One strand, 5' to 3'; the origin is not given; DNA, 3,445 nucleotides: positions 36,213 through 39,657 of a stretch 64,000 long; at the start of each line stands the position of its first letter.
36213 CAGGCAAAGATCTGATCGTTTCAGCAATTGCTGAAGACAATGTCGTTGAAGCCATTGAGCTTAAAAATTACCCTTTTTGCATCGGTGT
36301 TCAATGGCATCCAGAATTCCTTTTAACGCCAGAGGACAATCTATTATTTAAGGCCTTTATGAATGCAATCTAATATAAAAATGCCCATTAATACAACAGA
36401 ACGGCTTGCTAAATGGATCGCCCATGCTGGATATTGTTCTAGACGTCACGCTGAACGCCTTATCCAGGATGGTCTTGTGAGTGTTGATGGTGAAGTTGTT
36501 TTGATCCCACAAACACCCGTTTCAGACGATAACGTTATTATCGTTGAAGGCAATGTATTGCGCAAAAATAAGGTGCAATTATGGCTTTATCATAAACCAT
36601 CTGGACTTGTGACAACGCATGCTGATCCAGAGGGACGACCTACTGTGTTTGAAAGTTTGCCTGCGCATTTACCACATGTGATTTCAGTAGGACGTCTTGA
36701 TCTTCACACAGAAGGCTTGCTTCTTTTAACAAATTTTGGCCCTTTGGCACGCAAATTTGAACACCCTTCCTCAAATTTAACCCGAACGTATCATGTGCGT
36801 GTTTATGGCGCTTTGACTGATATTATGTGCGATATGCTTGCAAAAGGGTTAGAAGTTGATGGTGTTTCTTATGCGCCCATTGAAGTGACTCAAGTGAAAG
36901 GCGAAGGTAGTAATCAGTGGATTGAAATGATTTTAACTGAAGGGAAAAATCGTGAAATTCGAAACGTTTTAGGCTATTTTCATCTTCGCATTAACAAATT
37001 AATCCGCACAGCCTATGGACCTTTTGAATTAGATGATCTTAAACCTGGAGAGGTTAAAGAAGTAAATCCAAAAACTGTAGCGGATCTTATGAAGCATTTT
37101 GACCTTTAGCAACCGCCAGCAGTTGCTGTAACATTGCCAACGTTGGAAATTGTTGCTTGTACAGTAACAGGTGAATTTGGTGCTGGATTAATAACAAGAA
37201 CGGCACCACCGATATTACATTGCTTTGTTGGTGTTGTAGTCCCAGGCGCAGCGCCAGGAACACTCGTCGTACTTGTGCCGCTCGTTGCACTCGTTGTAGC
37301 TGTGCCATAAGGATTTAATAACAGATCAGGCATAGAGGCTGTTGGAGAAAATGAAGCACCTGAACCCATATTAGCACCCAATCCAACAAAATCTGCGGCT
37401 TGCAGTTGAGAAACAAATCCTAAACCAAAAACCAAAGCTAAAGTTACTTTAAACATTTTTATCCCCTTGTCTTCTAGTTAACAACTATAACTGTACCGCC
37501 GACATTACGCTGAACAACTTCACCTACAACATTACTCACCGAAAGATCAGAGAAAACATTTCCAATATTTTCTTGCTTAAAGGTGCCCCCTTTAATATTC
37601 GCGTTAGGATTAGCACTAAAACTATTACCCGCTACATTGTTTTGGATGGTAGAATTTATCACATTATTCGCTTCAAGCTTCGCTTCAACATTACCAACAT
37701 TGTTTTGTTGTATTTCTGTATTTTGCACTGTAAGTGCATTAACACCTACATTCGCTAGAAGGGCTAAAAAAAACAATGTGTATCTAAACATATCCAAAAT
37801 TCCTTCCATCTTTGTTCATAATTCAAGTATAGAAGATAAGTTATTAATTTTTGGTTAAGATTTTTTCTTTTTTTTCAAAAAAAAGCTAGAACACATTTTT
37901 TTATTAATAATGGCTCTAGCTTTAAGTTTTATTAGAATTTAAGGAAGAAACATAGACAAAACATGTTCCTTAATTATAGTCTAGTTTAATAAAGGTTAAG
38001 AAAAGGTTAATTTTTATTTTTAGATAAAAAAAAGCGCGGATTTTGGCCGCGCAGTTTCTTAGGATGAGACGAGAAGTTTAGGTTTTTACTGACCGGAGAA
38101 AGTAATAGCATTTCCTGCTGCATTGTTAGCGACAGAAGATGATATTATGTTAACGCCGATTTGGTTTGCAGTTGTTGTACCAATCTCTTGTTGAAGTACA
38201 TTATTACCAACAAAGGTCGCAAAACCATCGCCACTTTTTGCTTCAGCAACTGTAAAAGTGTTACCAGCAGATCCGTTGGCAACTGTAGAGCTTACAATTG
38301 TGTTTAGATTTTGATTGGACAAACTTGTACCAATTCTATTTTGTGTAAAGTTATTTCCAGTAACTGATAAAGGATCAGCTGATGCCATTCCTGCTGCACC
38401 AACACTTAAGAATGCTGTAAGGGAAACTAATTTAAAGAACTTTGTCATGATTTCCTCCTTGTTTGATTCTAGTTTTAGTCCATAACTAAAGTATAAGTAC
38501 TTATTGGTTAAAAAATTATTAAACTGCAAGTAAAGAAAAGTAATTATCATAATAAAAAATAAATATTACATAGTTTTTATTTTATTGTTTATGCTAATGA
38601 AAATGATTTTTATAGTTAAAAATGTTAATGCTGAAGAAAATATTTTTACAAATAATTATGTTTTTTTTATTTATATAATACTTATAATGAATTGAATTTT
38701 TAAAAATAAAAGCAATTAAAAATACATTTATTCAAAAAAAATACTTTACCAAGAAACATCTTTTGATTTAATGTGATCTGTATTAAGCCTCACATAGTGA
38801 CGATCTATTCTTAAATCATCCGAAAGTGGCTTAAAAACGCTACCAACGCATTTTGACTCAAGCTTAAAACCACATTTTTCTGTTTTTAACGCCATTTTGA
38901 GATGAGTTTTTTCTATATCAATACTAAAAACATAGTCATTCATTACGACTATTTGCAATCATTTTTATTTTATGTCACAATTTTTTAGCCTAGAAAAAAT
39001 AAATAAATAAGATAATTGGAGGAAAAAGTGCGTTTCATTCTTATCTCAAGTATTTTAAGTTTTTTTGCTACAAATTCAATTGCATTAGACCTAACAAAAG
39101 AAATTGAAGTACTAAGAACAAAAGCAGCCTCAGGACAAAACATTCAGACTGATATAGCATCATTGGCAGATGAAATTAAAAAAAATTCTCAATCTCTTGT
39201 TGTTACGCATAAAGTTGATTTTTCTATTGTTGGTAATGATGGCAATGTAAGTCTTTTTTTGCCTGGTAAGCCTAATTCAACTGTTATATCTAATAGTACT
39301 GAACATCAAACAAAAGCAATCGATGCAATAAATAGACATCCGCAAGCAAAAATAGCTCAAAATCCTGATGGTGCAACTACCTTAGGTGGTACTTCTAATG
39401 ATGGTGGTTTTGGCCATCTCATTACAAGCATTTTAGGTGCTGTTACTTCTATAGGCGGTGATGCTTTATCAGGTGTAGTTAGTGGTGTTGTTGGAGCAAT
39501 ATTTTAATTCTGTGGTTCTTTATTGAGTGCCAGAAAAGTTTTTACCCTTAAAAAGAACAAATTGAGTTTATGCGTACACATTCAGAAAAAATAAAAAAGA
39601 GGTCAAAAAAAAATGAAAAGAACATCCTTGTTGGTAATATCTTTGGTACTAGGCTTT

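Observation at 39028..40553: Three tandem paralogous secreted proteins ending in glycine-zipper hydrophobic tails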

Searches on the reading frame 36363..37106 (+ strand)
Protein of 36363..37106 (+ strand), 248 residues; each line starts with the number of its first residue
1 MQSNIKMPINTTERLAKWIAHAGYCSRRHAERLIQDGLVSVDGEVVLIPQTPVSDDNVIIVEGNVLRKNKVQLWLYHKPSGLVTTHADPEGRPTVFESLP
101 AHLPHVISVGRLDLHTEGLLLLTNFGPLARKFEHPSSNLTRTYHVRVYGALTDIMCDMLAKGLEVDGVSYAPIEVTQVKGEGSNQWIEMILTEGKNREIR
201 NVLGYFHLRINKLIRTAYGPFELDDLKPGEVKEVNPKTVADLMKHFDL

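Call 61: list_cluster_members(proteins=[window:36363-37106:+, L006:13174-14187:-, L009:2007-2942:+, L004:4283-5026:+, L005:3420-4163:+, L006:5779-7233:-])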
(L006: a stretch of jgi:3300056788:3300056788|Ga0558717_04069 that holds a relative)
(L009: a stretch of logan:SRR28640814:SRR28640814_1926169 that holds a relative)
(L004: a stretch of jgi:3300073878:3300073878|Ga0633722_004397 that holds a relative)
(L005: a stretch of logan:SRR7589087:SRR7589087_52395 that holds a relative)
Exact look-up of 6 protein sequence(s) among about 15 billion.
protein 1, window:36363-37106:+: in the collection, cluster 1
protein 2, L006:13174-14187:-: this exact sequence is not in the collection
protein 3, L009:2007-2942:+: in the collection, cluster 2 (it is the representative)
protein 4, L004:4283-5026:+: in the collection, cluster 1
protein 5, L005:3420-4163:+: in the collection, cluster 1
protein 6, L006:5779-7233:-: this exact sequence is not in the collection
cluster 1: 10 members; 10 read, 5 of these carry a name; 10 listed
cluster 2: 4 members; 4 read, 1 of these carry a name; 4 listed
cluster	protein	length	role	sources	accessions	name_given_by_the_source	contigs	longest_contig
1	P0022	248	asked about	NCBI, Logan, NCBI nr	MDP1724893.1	MAG: pseudouridine synthase [Alphaproteobacteria bacterium] | pseudouridine synthase [Alphaproteobacteria bacterium]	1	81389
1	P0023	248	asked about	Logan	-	-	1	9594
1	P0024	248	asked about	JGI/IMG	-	23S rRNA pseudouridine2605 synthase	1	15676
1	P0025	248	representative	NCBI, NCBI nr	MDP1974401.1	MAG: pseudouridine synthase [Alphaproteobacteria bacterium] | pseudouridine synthase [Alphaproteobacteria bacterium]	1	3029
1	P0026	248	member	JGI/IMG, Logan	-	23S rRNA pseudouridine2605 synthase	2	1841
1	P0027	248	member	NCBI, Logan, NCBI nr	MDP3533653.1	MAG: pseudouridine synthase [Alphaproteobacteria bacterium] | pseudouridine synthase [Alphaproteobacteria bacterium]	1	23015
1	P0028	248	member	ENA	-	-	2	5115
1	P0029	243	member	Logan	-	-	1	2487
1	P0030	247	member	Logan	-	-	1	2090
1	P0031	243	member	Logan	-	-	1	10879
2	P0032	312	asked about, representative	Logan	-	-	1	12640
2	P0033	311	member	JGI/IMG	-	fused signal recognition particle receptor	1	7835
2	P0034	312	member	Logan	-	-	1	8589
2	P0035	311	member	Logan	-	-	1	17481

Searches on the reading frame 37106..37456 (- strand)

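Call 3: search_protein_families(library=pfam, proteins=[window:37106-37456:-], max_evalue=1)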
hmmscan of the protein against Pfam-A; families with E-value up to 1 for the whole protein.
window:37106-37456:- (116 aa): 1 family
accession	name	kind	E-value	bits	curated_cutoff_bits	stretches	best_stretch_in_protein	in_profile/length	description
PF06752.17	E_Pc_C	-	0.27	11.6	25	1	37-113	112-183/231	Enhancer of Polycomb C-terminus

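Call 4: search_protein_families(library=ncbifam, proteins=[window:37106-37456:-], max_evalue=1)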
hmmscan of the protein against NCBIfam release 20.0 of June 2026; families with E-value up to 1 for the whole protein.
window:37106-37456:- (116 aa): 0 families

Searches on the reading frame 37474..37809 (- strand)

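Call 3: search_protein_families(library=pfam, proteins=[window:37474-37809:-], max_evalue=1)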
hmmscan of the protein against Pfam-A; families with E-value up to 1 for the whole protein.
window:37474-37809:- (111 aa): 1 family
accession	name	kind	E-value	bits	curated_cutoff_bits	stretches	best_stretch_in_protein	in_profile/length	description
PF13179.11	DUF4006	-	0.021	15.1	22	1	2-36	11-45/64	Family of unknown function (DUF4006)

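Call 4: search_protein_families(library=ncbifam, proteins=[window:37474-37809:-], max_evalue=1)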
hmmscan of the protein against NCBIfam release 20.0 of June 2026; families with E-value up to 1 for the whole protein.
window:37474-37809:- (111 aa): 0 families

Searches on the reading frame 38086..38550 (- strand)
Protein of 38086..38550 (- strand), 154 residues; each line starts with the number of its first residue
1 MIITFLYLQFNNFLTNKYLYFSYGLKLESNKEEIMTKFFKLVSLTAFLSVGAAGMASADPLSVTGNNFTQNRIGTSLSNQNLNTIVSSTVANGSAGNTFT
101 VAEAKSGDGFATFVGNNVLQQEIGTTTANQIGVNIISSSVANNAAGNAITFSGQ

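Call 3: search_protein_families(library=pfam, proteins=[window:38086-38550:-], max_evalue=1)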
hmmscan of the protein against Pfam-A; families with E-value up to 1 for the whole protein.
window:38086-38550:- (154 aa): 0 families

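Call 4: search_protein_families(library=ncbifam, proteins=[window:38086-38550:-], max_evalue=1)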
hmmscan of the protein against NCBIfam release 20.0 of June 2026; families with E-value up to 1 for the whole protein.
window:38086-38550:- (154 aa): 1 family
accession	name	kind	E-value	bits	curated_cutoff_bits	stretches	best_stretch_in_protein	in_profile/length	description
NF006425.0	PRK08674.1-5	equivalog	0.017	14.1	471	1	28-77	308-357/358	bifunctional phosphoglucose/phosphomannose isomerase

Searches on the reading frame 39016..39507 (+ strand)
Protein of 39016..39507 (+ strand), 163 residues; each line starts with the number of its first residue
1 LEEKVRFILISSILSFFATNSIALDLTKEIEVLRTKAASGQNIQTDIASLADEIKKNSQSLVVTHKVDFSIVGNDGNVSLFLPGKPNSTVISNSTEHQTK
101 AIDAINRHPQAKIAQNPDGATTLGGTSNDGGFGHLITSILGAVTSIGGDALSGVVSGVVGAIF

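Call 3: search_protein_families(library=pfam, proteins=[window:39016-39507:+], max_evalue=1)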
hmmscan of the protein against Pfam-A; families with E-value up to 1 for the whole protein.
window:39016-39507:+ (163 aa): 0 families

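Call 4: search_protein_families(library=ncbifam, proteins=[window:39016-39507:+], max_evalue=1)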
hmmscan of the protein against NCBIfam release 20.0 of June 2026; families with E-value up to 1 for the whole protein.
window:39016-39507:+ (163 aa): 0 families

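Call 15: find_homologous_proteins(query=window:39028-39507:+, max_evalue=0.01)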
Query window:39028-39507:+ (159 aa): 6 proteins with E <= 0.01 among 119 candidates.
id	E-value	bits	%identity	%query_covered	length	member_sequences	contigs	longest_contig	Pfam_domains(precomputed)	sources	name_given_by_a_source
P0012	8.3e-87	306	93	100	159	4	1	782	-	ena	-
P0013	1.4e-70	254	77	100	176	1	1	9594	-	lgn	-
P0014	7.9e-67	242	74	100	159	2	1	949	-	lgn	-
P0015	5.1e-54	200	60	97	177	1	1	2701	-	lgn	-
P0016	2.1e-47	179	58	96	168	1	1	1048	-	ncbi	-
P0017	2.3e-39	153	51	99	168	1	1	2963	-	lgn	-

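Call 42: find_related_loci(query=A5, collection=genome_contigs, flank=8000)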
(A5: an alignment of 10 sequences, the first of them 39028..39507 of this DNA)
Query A5 (159 aa) in genome_contigs; peptide patterns used: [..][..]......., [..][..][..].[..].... (x = any residue, [..] = any of these).
72 stretches matched a pattern; 1 encode a relative of the query (tblastn E <= 1e-3); 1 distinct loci.
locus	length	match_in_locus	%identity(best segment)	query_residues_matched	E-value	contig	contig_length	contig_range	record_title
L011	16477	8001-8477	97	1-159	4e-100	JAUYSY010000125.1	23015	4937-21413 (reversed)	MAG: Alphaproteobacteria bacterium isolate C8_concoct.bin.36 C8_k141_26467, whole genome shotgun sequence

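Call 43: find_related_loci(query=A5, collection=metagenome_contigs, flank=8000)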
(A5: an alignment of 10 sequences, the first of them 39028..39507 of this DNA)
Query A5 (159 aa) in metagenome_contigs; peptide patterns used: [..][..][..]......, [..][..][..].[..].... (x = any residue, [..] = any of these).
387 stretches matched a pattern, but none encodes a relative of the query by tblastn (E <= 1e-3).

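Call 49: search_protein_families(library=phrogs, proteins=[window:39028-39507:+], max_evalue=1)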
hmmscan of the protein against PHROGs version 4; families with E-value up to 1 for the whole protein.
window:39028-39507:+ (159 aa): 0 families

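Call 50: search_protein_families(library=padloc, proteins=[window:39028-39507:+], max_evalue=1)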
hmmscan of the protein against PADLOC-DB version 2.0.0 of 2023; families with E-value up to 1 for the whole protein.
window:39028-39507:+ (159 aa): 0 families

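Call 66: find_related_loci(query=A5, collection=viral_contigs, flank=5000)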
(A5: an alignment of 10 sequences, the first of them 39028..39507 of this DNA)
Query A5 (159 aa) in viral_contigs; peptide patterns used: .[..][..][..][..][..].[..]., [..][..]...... (x = any residue, [..] = any of these).
122 stretches matched a pattern, but none encodes a relative of the query by tblastn (E <= 1e-3).

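Call 82: search_dna_similar(query=window:39028-39504:+, collection=plasmids, mode=protein, max_evalue=0.01, max_rows=10)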
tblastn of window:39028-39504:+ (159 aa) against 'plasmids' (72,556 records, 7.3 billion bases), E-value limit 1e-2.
No match.
